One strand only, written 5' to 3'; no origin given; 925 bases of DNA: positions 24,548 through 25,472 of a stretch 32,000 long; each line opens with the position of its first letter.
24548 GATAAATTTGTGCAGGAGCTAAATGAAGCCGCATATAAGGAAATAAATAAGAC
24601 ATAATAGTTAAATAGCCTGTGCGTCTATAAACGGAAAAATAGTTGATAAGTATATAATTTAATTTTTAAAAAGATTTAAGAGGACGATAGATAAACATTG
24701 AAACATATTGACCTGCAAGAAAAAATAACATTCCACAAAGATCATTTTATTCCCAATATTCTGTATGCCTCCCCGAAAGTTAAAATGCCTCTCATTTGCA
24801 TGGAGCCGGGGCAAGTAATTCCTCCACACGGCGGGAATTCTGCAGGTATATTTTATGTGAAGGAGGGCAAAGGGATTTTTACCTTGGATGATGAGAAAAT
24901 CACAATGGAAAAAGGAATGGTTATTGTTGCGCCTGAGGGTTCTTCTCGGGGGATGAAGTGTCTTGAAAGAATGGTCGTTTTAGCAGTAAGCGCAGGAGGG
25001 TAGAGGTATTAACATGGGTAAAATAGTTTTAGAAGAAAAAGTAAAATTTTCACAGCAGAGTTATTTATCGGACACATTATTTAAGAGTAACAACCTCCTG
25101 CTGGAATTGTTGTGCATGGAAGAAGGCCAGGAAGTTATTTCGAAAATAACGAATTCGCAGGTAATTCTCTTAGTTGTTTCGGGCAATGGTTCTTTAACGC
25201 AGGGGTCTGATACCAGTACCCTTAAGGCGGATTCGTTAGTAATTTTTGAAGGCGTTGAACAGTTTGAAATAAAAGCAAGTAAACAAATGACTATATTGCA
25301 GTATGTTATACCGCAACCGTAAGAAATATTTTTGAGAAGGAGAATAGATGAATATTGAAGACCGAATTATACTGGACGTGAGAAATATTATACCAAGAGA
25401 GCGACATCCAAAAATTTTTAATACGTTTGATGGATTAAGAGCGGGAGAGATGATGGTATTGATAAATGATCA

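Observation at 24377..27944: Exported HAO-family octaheme cytochrome in a cassette with four small cytoplasmic genes (DUF1858, two cupins, DUF2249) and a cytochrome c lipoprotein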

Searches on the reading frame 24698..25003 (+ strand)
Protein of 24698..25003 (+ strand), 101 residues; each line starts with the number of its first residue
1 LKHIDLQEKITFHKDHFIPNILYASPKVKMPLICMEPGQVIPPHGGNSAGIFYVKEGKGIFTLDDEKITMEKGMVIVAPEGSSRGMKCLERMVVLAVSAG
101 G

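Call 3: search_protein_families(library=pfam, proteins=[window:24698-25003:+], max_evalue=0.1)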
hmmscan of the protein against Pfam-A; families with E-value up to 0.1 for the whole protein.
window:24698-25003:+ (101 aa): 4 families
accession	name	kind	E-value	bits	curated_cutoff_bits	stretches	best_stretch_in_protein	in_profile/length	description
PF07883.17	Cupin_2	-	5.2e-10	39.3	27.2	1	32-96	2-68/70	Cupin domain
PF02311.25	AraC_binding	-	0.00048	20.3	21.1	1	36-81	11-56/135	AraC-like ligand binding domain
PF12973.13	Cupin_7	-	0.0053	17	27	1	32-99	37-101/105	ChrR Cupin-like domain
PF00190.28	Cupin_1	-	0.012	15.6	22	1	33-81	38-94/151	Cupin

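Call 4: search_protein_families(library=ncbifam, proteins=[window:24698-25003:+], max_evalue=0.1)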
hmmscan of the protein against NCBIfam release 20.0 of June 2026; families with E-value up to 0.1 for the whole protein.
window:24698-25003:+ (101 aa): 1 family
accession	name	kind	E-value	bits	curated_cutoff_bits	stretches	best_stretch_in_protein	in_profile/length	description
TIGR02272.1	gentisate_1_2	equivalog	4.5e-05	22.5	442.1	1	34-81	88-136/336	gentisate 1,2-dioxygenase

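Call 53: search_solved_structures(query=window:24698-25003:+, max_evalue=1, show_alignments=2)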
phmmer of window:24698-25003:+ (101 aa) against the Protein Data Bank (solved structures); distinct sequences matched with E-value up to 1: 23.
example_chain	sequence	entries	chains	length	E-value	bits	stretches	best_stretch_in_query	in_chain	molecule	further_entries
2q30_A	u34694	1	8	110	2.3e-07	34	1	1-97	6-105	Uncharacterized protein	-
5j4g_A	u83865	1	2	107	1.3e-05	28.4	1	6-94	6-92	Uncharacterized protein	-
5j4f_A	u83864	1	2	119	1.8e-05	28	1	6-94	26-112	Uncharacterized protein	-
2d40_A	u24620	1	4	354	5.7e-05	26.3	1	34-80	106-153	putative gentisate 1,2-dioxygenase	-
1yhf_A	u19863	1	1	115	0.00044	23.5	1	2-97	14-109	hypothetical protein SPy1581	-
1v70_A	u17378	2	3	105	0.0016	21.7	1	11-88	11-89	probable antibiotics synthesis protein | hypothetical protein TTHA0104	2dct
3nst_A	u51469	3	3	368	0.0028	20.9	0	22-80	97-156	Gentisate 1,2-dioxygenase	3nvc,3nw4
4fag_A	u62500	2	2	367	0.0028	20.9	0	22-80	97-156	Gentisate 1,2-dioxygenase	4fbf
3d82_A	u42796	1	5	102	0.0031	20.8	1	2-90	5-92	Cupin 2, conserved barrel domain protein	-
2phd_A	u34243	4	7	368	0.0038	20.5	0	22-80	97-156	Gentisate 1,2-dioxygenase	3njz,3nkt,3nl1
4fah_A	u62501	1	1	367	0.0038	20.5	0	22-80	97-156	Gentisate 1,2-dioxygenase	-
3rns_A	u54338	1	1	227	0.0058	19.9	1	5-82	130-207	Cupin 2 conserved barrel domain protein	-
3cew_A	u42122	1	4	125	0.095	16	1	48-83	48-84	Uncharacterized cupin protein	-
5zbe_A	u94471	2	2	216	0.15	15.4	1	33-80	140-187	Cupin domain protein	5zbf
1sq4_A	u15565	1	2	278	0.15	15.4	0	31-73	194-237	Glyoxylate-induced Protein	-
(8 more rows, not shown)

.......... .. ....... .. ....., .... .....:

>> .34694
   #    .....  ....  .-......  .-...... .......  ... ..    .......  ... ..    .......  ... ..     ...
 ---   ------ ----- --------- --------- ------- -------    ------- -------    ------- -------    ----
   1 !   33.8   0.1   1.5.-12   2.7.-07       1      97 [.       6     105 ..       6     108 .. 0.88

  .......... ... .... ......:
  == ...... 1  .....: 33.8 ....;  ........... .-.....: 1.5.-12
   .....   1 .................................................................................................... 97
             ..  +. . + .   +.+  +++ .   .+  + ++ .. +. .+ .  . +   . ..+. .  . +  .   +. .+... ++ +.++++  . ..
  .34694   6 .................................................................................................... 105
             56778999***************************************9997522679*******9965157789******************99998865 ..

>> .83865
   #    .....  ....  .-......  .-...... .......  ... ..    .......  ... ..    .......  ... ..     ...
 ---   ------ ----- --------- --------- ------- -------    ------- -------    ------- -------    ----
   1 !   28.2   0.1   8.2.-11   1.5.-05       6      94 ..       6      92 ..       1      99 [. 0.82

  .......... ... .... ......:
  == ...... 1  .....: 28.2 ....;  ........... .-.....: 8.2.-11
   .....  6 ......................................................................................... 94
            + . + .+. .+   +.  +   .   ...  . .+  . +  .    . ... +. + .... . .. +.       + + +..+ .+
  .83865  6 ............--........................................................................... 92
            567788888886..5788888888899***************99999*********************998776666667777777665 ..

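Call 60: find_homologous_proteins(query=window:24698-25003:+, max_evalue=0.00001)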
Query window:24698-25003:+ (101 aa): 61 proteins with E <= 0.00001 among 62 candidates.
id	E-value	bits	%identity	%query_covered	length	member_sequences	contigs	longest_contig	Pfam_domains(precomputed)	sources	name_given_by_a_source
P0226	6.2e-60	217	97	100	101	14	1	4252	PF07883.18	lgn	-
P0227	1.2e-51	191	87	99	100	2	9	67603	PF07883.18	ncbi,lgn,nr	ncbi:MAG: cupin domain-containing protein [Planctomycetes bacterium]|nr:cupin domain-containing prot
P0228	2.1e-50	187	86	99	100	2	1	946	PF07883.18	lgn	-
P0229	8.8e-49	181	81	99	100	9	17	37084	PF07883.18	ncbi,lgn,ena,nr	ncbi:MAG: hypothetical protein A2099_01600 [Planctomycetes bacterium GWF2_39_10]|nr:MAG: hypothetica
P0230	1.8e-48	180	81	99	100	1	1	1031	PF07883.18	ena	-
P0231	3.0e-48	180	79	99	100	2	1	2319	PF07883.18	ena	-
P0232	3.2e-48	180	80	99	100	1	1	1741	PF07883.18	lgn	-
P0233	4.7e-48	179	79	99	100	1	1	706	PF07883.18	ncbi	-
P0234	5.0e-48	179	79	99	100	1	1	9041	PF07883.18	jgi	jgi:quercetin dioxygenase-like cupin family protein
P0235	1.1e-47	178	78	99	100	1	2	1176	PF07883.18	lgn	-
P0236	1.5e-47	178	79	99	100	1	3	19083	PF07883.18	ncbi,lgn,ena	-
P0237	2.1e-47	177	77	99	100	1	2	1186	PF07883.18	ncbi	-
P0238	2.5e-47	177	78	99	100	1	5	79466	PF07883.18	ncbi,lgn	-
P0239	3.0e-47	177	77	99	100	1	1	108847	PF07883.18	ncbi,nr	ncbi:MAG: cupin domain-containing protein [wastewater metagenome]|nr:cupin domain-containing protein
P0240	3.5e-47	176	79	99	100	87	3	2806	PF07883.18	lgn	-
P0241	4.3e-47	176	80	99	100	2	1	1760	PF07883.18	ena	-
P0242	4.7e-47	176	79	99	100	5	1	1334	PF07883.18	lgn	-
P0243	6.6e-47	175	78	99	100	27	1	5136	PF07883.18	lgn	-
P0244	8.2e-47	175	78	99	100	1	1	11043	PF07883.18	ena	-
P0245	8.8e-47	175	79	99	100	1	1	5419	PF07883.18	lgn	-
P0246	1.2e-46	175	76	99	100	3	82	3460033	PF07883.18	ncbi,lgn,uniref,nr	ncbi:MAG: cupin domain-containing protein [Candidatus Loosdrechtia sp.]|uniref:cupin domain-containi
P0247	1.3e-46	175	79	99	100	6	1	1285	PF07883.18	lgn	-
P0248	2.2e-46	174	78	99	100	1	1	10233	PF07883.18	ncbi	-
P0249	2.9e-46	173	78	99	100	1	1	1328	PF07883.18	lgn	-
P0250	3.3e-46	173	77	99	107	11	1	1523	PF07883.18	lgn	-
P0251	6.7e-46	172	77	99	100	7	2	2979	PF07883.18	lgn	-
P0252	7.8e-46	172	75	99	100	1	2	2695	PF07883.18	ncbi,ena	ncbi:MAG: cupin domain-containing protein [Planctomycetota bacterium]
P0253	1.0e-45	172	77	99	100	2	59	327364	PF07883.18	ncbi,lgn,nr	ncbi:MAG: cupin domain-containing protein [Candidatus Brocadia sp.]|nr:cupin domain-containing prote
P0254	1.1e-45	172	75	99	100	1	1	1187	PF07883.18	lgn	-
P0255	1.6e-45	171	77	99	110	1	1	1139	PF07883.18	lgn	-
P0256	2.0e-45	171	77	99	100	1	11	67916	PF07883.18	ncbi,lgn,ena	-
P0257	2.6e-45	170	78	99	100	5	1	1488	PF07883.18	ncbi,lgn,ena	-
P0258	2.8e-45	170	76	99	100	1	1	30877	PF07883.18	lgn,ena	-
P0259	3.7e-45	170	77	99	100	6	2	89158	PF07883.18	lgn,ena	-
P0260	4.0e-45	170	75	99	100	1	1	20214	PF07883.18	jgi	-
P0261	4.3e-45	170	74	99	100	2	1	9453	PF07883.18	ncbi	-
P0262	4.3e-45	170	76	99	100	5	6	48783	PF07883.18,PF02311.26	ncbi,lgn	ncbi:MAG: cupin domain-containing protein [Candidatus Brocadiaceae bacterium]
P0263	4.5e-45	170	74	99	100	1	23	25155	PF07883.18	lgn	-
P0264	7.1e-45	169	77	99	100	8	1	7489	PF07883.18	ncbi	-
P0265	7.3e-45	169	75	99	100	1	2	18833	PF07883.18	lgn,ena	-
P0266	7.6e-45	169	77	99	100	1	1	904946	PF07883.18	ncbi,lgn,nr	ncbi:MAG: cupin domain-containing protein [Candidatus Brocadiaceae bacterium]|nr:cupin domain-contai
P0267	8.4e-45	169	76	99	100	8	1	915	PF07883.18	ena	-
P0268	9.2e-45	169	78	99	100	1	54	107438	PF07883.18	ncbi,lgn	-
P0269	1.1e-44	168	76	99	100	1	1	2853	PF07883.18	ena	-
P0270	1.1e-44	168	79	96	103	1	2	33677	PF07883.18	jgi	-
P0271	2.1e-44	167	74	99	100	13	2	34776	PF07883.18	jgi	-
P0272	5.6e-44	166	74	99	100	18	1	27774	PF07883.18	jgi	jgi:quercetin dioxygenase-like cupin family protein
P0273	3.1e-43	164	75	99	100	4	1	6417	PF07883.18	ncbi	ncbi:MAG TPA: cupin domain-containing protein [Candidatus Brocadiaceae bacterium]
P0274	6.5e-43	163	75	94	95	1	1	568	PF07883.18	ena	-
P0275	2.1e-42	161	72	99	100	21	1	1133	PF07883.18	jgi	jgi:quercetin dioxygenase-like cupin family protein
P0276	4.2e-42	160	73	98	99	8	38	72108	PF07883.18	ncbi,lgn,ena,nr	ncbi:MAG: hypothetical protein A3J73_01280 [Planctomycetes bacterium RIFCSPHIGHO2_02_FULL_38_41]|nr:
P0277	6.8e-42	159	70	99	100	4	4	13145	PF07883.18,PF02311.26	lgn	-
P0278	5.6e-32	128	61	96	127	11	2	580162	PF07883.18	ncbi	-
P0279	8.1e-32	127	81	72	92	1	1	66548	PF07883.18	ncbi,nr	ncbi:MAG: cupin domain-containing protein [Candidatus Jettenia sp. AMX1]|nr:cupin domain-containing 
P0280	1.1e-31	127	82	70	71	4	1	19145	PF07883.18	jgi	-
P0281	7.1e-31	124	79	71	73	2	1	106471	PF07883.18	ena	-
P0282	2.8e-29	119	79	70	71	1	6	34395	PF07883.18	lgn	-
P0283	3.6e-29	119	77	70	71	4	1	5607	PF07883.18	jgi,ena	-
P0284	7.3e-25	105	77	63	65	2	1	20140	PF07883.18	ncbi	-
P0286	7.8e-12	63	38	97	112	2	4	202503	PF07883.18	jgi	-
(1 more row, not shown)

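Call 61: find_encoding_contigs(protein=P0278, flank=8000, max_places=1)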
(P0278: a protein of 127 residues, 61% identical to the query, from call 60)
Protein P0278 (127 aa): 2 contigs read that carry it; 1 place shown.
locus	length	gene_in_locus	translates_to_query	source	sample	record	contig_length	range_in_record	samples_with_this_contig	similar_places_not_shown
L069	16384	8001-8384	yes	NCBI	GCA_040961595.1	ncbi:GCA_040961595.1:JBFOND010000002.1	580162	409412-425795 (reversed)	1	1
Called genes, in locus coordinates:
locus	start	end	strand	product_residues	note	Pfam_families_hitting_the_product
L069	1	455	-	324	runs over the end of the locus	-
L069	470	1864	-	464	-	PF02310:B12-binding, PF04055:Radical_SAM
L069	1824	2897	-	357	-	PF00535:Glycos_transf_2, PF10111:Glyco_tranf_2_2, PF13506:Glyco_transf_21, PF13641:Glyco_tranf_2_3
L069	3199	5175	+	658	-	PF25063:ARM_TT21_C (weak), PF00515:TPR_1 (weak), PF00515:TPR_1 (weak), PF13424:TPR_12 (weak), PF00515:TPR_1, PF07719:TPR_2, PF13414:TPR_11, PF14559:TPR_19, +12 more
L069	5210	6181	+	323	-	PF00535:Glycos_transf_2, PF10111:Glyco_tranf_2_2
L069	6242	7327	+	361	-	PF00535:Glycos_transf_2, PF10111:Glyco_tranf_2_2 (faint), PF13641:Glyco_tranf_2_3, PF13506:Glyco_transf_21, PF13632:Glyco_trans_2_3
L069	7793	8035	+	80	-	PF08984:DUF1858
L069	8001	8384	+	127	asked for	PF07883:Cupin_2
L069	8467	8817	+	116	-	PF07883:Cupin_2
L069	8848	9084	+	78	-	PF10006:DUF2249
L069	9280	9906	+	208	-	-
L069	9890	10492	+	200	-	PF01035:DNA_binding_1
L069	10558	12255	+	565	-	PF17391:Urocanase_N, PF01175:Urocanase, PF17392:Urocanase_C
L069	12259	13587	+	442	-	PF01979:Amidohydro_1, PF07969:Amidohydro_3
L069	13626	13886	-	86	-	PF14384:BrnA_antitoxin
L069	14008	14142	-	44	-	PF04365:BrnT_toxin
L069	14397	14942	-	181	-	-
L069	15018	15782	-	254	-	PF04471:Mrr_cat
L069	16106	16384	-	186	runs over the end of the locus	-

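Call 62: find_encoding_contigs(protein=P0286, flank=8000, max_places=1)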
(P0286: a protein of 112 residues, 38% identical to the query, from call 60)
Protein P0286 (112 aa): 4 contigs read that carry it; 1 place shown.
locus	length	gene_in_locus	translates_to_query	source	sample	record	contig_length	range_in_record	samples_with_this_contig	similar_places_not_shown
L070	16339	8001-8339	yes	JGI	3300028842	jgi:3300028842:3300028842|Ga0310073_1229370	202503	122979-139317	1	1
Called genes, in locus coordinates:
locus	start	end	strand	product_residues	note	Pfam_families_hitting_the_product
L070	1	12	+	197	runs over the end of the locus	PF18306:LDcluster4, PF03641:Lysine_decarbox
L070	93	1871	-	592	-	PF00082:Peptidase_S8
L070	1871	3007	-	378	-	-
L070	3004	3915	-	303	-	PF02230:Abhydrolase_2 (faint), PF12697:Abhydrolase_6 (weak)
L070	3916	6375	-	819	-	PF01663:Phosphodiest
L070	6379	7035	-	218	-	-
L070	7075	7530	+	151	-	-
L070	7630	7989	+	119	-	-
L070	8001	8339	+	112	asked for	PF07883:Cupin_2 (weak)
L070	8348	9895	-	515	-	PF01717:Meth_synt_2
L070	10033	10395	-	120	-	PF02635:DsrE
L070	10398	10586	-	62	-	PF01206:TusA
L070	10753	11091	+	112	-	PF00024:PAN_1 (weak), PF14295:PAN_4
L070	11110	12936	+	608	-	PF17517:IgGFc_binding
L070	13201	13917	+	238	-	PF00300:His_Phos_1 (weak)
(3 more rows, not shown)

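Call 82: search_protein_families(library=ncbifam, proteins=[L069:9280-9906:+], max_evalue=0.1)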
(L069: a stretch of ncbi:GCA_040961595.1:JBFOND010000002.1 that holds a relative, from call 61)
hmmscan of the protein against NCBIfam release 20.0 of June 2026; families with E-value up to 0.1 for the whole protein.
L069:9280-9906:+ (208 aa): 0 families

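Call 83: search_protein_families(library=pfam, proteins=[L069:9280-9906:+], max_evalue=0.1)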
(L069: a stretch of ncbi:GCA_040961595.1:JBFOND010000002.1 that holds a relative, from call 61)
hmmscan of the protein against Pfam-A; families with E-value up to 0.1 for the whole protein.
L069:9280-9906:+ (208 aa): 1 family
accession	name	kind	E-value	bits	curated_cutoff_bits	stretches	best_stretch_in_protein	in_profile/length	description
PF13398.12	Peptidase_M50B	-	0.00029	21.1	26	1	5-72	26-92/201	Peptidase M50B-like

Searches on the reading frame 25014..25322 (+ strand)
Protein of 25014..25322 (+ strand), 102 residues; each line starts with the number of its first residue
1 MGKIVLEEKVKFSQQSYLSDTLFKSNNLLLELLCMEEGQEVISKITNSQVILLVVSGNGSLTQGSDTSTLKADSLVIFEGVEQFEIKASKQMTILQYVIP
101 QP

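Call 3: search_protein_families(library=pfam, proteins=[window:25014-25322:+], max_evalue=0.1)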
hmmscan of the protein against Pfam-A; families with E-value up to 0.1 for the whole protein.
window:25014-25322:+ (102 aa): 3 families
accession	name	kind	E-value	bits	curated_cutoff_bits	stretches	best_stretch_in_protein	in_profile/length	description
PF21621.3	MPI_cupin_dom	-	0.012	16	27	1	47-91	28-73/79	Mannose-6-phosphate isomerase, cupin domain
PF07883.17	Cupin_2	-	0.045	13.9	27.2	1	34-80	4-50/70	Cupin domain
PF05726.19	Pirin_C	-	0.055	14.3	27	1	36-95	7-65/103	Pirin C-terminal cupin domain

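Call 4: search_protein_families(library=ncbifam, proteins=[window:25014-25322:+], max_evalue=0.1)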
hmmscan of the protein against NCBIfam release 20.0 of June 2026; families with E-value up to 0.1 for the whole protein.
window:25014-25322:+ (102 aa): 2 families
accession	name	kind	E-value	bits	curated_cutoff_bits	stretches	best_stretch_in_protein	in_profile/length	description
TIGR00218.1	manA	equivalog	0.0021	17.3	116.2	1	9-92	273-355/359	mannose-6-phosphate isomerase, class I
NF049932.1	TranspRegBtr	equivalog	0.0072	14.9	900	1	44-99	26-81/531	bacillibactin transport transcriptional regulator Btr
